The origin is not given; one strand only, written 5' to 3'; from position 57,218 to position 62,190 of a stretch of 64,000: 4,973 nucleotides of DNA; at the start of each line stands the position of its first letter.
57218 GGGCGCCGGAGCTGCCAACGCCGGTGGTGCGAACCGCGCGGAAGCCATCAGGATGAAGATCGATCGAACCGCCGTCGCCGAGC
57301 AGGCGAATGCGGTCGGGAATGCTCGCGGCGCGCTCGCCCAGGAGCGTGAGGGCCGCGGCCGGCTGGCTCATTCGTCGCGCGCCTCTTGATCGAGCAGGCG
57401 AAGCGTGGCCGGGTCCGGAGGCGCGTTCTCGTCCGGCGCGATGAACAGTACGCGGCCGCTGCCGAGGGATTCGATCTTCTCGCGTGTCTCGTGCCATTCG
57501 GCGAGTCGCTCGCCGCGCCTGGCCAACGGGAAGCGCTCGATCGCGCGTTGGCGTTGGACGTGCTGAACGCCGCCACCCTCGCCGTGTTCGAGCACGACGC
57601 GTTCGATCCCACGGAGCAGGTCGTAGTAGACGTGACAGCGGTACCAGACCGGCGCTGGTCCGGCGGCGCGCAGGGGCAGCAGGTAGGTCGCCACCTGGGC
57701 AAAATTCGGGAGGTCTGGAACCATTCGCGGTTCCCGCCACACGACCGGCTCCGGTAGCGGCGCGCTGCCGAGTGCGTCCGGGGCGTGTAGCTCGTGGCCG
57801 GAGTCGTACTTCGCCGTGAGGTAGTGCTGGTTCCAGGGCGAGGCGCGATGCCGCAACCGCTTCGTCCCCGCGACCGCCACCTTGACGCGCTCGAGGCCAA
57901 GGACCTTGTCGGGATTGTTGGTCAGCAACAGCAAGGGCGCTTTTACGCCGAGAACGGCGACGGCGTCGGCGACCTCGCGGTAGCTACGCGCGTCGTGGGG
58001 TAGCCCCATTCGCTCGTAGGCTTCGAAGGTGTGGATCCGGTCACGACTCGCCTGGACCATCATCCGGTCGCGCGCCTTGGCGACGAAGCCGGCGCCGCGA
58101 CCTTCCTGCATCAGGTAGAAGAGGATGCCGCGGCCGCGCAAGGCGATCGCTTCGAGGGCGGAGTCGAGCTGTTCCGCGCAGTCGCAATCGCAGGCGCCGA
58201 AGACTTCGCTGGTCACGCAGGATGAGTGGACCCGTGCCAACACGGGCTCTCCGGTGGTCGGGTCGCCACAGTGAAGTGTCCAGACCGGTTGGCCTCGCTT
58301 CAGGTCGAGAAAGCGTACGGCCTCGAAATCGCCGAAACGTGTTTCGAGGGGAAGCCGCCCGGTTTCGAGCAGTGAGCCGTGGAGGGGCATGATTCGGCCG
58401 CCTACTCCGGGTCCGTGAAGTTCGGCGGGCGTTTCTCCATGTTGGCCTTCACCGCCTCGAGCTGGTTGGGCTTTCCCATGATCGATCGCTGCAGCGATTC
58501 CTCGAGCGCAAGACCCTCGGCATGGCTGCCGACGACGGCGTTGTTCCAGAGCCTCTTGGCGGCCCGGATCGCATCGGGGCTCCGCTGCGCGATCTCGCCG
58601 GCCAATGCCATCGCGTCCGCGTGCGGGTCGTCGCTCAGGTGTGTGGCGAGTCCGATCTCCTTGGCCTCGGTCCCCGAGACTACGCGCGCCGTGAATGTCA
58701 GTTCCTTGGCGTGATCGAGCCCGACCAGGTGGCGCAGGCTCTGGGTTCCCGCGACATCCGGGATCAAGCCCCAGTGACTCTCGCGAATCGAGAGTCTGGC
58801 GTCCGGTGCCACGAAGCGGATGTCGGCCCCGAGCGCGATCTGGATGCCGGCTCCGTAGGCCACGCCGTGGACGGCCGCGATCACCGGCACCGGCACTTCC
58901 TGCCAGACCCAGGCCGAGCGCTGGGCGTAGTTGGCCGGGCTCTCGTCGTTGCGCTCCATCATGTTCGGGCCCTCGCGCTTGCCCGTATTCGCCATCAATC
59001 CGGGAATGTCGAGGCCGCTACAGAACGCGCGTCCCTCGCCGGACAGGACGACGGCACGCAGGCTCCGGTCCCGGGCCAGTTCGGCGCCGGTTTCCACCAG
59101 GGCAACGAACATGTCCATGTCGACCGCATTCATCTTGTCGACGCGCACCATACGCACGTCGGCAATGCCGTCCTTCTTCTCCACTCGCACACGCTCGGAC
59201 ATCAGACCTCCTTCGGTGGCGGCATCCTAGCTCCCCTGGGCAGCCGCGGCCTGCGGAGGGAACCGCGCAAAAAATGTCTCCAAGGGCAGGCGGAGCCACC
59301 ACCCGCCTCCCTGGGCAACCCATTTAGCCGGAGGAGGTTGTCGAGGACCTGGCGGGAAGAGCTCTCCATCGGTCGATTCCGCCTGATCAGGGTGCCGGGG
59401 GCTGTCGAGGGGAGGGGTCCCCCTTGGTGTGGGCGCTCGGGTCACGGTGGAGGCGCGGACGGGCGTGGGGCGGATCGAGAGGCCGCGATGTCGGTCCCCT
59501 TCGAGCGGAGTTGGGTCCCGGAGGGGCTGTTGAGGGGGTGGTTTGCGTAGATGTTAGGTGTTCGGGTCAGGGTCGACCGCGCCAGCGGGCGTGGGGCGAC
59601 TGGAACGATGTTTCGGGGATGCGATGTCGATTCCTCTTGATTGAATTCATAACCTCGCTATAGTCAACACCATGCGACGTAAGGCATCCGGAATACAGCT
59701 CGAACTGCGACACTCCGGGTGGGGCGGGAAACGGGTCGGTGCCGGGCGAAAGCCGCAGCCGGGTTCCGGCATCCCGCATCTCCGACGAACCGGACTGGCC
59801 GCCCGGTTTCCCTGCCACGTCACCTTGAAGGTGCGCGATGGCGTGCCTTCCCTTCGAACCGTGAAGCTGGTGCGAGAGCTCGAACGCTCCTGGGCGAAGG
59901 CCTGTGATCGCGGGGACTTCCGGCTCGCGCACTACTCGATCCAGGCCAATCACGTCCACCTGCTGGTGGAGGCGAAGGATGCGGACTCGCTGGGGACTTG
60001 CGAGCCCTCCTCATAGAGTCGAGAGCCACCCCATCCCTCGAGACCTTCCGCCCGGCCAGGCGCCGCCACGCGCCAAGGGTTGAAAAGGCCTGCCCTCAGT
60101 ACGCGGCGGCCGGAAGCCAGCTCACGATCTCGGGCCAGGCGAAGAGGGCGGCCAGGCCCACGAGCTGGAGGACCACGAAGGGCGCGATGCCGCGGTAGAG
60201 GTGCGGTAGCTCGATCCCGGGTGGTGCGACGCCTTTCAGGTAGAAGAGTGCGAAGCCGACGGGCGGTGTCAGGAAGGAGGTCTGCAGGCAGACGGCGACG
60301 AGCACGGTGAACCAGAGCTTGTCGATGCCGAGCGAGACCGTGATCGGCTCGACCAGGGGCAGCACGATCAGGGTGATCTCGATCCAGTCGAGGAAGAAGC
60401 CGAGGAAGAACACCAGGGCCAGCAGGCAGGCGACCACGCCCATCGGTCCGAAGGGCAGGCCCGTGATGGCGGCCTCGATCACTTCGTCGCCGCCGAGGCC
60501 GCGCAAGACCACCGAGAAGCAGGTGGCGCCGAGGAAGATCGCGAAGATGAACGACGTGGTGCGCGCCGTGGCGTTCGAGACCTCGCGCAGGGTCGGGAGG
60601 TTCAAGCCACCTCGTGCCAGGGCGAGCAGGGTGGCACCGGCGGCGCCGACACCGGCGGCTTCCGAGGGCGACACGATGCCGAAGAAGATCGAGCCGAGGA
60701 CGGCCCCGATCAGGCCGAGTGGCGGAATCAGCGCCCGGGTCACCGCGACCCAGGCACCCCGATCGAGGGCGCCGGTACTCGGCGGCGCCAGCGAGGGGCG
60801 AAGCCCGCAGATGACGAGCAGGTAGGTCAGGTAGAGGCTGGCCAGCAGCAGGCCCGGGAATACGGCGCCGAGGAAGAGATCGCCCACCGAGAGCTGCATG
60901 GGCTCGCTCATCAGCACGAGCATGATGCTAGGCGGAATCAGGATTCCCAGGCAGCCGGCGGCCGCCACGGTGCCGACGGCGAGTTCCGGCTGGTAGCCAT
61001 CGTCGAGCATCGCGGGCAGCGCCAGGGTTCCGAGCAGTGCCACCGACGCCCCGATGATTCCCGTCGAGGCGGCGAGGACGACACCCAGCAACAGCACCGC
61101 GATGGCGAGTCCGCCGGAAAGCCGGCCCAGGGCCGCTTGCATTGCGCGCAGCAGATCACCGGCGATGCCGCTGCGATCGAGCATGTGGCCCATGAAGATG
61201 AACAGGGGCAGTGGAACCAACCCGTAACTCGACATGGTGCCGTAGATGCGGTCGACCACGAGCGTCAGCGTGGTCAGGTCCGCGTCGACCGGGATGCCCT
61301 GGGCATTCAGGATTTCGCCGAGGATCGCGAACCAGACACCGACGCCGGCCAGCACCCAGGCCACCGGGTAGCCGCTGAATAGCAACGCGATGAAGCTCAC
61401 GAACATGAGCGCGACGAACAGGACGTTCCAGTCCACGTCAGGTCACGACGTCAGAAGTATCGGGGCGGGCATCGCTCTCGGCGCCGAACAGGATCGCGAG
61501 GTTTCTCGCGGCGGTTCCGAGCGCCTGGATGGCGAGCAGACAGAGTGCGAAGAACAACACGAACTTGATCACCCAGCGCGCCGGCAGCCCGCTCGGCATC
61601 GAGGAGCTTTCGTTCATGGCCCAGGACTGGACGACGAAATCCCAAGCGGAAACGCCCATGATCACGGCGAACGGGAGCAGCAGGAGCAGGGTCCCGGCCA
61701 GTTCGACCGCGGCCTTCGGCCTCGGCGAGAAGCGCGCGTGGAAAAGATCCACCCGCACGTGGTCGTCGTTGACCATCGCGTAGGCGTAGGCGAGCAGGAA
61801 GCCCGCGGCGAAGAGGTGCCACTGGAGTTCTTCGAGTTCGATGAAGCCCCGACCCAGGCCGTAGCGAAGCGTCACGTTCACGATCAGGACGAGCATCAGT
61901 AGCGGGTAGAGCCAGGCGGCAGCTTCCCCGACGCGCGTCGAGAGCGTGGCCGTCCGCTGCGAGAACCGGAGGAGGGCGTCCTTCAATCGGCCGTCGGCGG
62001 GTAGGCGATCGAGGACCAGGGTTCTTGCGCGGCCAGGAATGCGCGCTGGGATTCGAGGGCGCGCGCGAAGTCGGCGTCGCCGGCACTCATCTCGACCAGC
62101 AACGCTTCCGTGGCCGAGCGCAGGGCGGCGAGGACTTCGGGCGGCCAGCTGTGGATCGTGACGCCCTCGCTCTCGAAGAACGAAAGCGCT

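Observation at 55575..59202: GTP cyclohydrolase II variant lacking the Tyr105 equivalent, coupled to a double-SIS/creatininase fusion: candidate two-step FAPy-type pathway from GTP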

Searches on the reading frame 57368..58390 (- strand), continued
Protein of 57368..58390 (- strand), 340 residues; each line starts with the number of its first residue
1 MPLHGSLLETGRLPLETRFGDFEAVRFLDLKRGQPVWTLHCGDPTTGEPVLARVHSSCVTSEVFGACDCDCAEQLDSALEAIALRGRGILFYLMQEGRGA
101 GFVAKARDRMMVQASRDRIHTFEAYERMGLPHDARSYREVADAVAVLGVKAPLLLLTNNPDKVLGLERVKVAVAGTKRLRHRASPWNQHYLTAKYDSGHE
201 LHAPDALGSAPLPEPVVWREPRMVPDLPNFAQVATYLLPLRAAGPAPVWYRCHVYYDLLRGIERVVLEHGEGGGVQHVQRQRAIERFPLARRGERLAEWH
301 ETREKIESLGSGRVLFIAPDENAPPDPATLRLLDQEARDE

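Call 61: find_encoding_contigs(protein=P0238, flank=6000, max_places=1)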
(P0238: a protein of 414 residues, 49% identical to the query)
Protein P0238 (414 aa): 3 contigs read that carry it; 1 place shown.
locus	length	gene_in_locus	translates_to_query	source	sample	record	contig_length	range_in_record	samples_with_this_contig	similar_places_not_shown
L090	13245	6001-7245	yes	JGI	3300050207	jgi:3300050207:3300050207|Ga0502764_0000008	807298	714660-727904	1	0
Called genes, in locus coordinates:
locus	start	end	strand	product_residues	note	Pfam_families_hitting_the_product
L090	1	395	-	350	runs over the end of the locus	PF00561:Abhydrolase_1, PF12146:Hydrolase_4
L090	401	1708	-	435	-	PF07819:PGAP1 (faint), PF00561:Abhydrolase_1 (weak), PF12697:Abhydrolase_6, PF06028:DUF915 (weak)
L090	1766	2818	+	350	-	-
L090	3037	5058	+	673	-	PF05170:AsmA, PF05359:DUF748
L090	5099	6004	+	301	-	PF00034:Cytochrom_C, PF13442:Cytochrome_CBB3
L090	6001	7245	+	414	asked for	PF00925:GTP_cyclohydro2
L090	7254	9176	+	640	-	PF02633:Creatininase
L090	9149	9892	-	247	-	-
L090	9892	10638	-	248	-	PF10520:Lipid_desat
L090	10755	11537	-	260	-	PF02607:B12-binding_2, PF02310:B12-binding (weak)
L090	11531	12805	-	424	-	PF01126:Heme_oxygenase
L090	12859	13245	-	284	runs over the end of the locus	PF13527:Acetyltransf_9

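Call 89: fold_search(model_id=the predicted structure, library=pdb)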
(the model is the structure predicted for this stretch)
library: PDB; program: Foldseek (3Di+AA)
matches with E <= 10: 377; with E <= 0.001: 11
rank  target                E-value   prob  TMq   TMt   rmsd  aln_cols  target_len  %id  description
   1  2bz0_B                7.7e-15  1.00  0.49  0.94   1.6       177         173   37  Crystal Structure of E. coli GTP cyclohydrolase II in complex with GTP analogue, GMPcPP, and Zinc (released 2005-08-19)
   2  2bz0_A                3.0e-13  1.00  0.47  0.92   1.8       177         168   37  Crystal Structure of E. coli GTP cyclohydrolase II in complex with GTP analogue, GMPcPP, and Zinc (released 2005-08-19)
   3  4rl4_A                2.4e-12  1.00  0.45  0.85   2.8       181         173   30  Crystal structure of GTP cyclohydrolase II from Helicobacter pylori 26695 (released 2015-08-26)
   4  4rl4_B                7.7e-11  1.00  0.43  0.81   2.6       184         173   28  Crystal structure of GTP cyclohydrolase II from Helicobacter pylori 26695 (released 2015-08-26)
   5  4i14_A                3.4e-10  1.00  0.34  0.36   4.7       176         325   26  Crystal Structure of Mtb-ribA2 (Rv1415) (released 2013-08-28)
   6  4i14_B                2.3e-09  1.00  0.33  0.35   5.2       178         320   25  Crystal Structure of Mtb-ribA2 (Rv1415) (released 2013-08-28)
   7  7eev_B                8.4e-08  1.00  0.45  0.39   5.9       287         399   20  Structure of UTP cyclohydrolase (released 2021-07-28)
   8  7eev_A                4.2e-07  1.00  0.42  0.37   7.3       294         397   20  Structure of UTP cyclohydrolase (released 2021-07-28)
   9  7ej3_A                4.7e-07  1.00  0.43  0.38   7.2       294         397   20  UTP cyclohydrolase (released 2022-09-21)
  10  7ej3_B                8.6e-07  1.00  0.40  0.34   6.3       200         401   26  UTP cyclohydrolase (released 2022-09-21)
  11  6mnz_A                2.1e-04  1.00  0.30  0.30   6.8       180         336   14  Crystal structure of RibBX, a two domain 3,4-dihydroxy-2-butanone 4-phosphate synthase from A. baumannii. (released 2019-04-17)
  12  8ilj_A                2.7e-02  0.66  0.26  0.31   9.4       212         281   16  S-formylglutathione hydrolase (BuSFGH) from Burkholderiaceae sp. (released 2024-01-10)
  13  7yvt_A                3.6e-02  0.51  0.21  0.24   9.5       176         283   11  S-formylglutathione hydrolase from Variovorax sp. PAMC 28711 (released 2022-10-12)
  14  7yvt_B                4.1e-02  0.41  0.20  0.23  10.1       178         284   12  S-formylglutathione hydrolase from Variovorax sp. PAMC 28711 (released 2022-10-12)
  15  8hpe_B                5.5e-02  0.07  0.10  0.10  18.5       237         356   10  Crystal structure of Leucine dehydrogenase (released 2024-03-20)
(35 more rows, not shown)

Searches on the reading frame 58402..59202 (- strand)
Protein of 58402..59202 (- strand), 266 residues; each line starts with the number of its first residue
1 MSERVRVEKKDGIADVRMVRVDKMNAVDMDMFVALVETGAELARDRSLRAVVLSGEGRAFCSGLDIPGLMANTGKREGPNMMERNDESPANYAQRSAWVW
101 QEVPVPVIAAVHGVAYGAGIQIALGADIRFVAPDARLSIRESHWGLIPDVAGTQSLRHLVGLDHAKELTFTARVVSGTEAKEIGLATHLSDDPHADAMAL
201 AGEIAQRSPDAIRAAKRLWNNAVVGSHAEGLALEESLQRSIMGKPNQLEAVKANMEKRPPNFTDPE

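Call 3: search_protein_families(library=pfam, proteins=[window:58402-59202:-], max_evalue=0.01)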
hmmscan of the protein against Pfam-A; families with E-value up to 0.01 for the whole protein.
window:58402-59202:- (266 aa): 2 families
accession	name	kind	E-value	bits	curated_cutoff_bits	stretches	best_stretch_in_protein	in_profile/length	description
PF00378.25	ECH_1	-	9.3e-40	137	27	1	8-264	1-250/251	Enoyl-CoA hydratase/isomerase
PF16113.10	ECH_2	-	4.8e-27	95.8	27.2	1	18-221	6-201/335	Enoyl-CoA hydratase/isomerase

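Call 4: search_protein_families(library=ncbifam, proteins=[window:58402-59202:-], max_evalue=0.01)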
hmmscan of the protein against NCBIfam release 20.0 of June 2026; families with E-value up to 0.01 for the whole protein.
window:58402-59202:- (266 aa): 72 families (the best 25 are shown)
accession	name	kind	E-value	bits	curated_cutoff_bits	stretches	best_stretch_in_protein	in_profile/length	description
NF005699.0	PRK07509.1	equivalog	2.3e-99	332.4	249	1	2-264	3-263/267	crotonase/enoyl-CoA hydratase family protein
NF004794.0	PRK06142.1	equivalog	5.5e-47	160.7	308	1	4-264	7-272/273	crotonase/enoyl-CoA hydratase family protein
NF051848.1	EnCoAHydtEchA19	equivalog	7e-46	156.9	400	1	5-263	2-256/258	enoyl-CoA hydratase EchA19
NF004781.0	PRK06127.1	subfamily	1.5e-42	146.1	291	1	2-263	10-267/269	enoyl-CoA hydratase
NF005803.0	PRK07658.1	equivalog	2.3e-42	145.2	313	1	5-264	4-256/257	enoyl-CoA hydratase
NF006699.0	PRK09245.1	subfamily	3.4e-42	144.6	354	1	1-264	1-265/266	crotonase/enoyl-CoA hydratase family protein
NF005802.0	PRK07657.1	equivalog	1e-40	140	363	1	4-262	4-257/260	enoyl-CoA hydratase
NF005891.0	PRK07854.1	equivalog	4.2e-39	134.6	237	1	6-263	3-241/243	enoyl-CoA hydratase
NF004525.0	PRK05870.1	equivalog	5.7e-39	134.6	285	1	1-252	1-244/249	enoyl-CoA hydratase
NF006109.0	PRK08260.1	subfamily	1.3e-38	132.9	320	1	3-264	4-277/296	enoyl-CoA hydratase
NF046063.1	oxepin_alt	equivalog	1.8e-38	132.5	300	1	7-261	4-254/254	oxepin-CoA hydrolase, alternative type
NF004857.0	PRK06210.1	equivalog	2.2e-38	132.3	341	1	3-263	8-273/275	enoyl-CoA hydratase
NF005700.0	PRK07511.1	subfamily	9.5e-37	127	274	1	6-263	6-259/260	enoyl-CoA hydratase family protein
NF006007.0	PRK08138.1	subfamily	1.8e-35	122.6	355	1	8-263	13-259/261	enoyl-CoA hydratase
NF006566.0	PRK09076.1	subfamily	4.3e-35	121.6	286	1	3-263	5-258/260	enoyl-CoA hydratase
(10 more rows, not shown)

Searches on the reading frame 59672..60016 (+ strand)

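Call 70: search_protein_families(library=pfam, proteins=[window:59672-60016:+], max_evalue=0.01)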
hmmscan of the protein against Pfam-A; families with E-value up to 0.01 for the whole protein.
window:59672-60016:+ (114 aa): 1 family
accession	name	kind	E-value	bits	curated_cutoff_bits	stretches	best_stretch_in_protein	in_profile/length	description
PF01797.21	Y1_Tnp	-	0.00074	20.1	23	1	66-103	24-61/121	Transposase IS200 like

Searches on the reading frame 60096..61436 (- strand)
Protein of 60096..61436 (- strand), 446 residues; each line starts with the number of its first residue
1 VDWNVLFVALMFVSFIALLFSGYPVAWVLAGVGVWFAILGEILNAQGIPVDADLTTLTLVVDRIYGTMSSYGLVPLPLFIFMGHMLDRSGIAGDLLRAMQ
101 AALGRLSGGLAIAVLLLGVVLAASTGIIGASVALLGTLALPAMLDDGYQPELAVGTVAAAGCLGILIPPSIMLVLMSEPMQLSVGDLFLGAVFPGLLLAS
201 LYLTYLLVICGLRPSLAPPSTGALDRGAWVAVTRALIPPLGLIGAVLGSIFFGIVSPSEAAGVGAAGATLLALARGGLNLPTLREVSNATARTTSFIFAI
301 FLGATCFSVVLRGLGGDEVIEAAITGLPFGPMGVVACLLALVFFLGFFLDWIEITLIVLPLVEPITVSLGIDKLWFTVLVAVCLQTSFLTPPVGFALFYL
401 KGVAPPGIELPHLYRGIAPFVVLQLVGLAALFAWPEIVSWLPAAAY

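Call 70: search_protein_families(library=pfam, proteins=[window:60096-61436:-], max_evalue=0.01)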
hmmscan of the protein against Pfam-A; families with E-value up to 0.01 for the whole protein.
window:60096-61436:- (446 aa): 1 family
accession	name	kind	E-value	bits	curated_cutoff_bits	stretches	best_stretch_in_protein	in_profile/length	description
PF06808.19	DctM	-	2.4e-66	224.7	23.8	1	12-437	1-413/413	Tripartite ATP-independent periplasmic transporter, DctM component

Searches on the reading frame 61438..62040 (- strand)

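Call 70: search_protein_families(library=pfam, proteins=[window:61438-62040:-], max_evalue=0.01)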
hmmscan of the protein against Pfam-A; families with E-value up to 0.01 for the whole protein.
window:61438-62040:- (200 aa): 1 family
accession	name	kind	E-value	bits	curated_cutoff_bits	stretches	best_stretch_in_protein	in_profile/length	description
PF04290.18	DctQ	-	7.4e-21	74.9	28.3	1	48-181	1-130/132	Tripartite ATP-independent periplasmic transporters, DctQ component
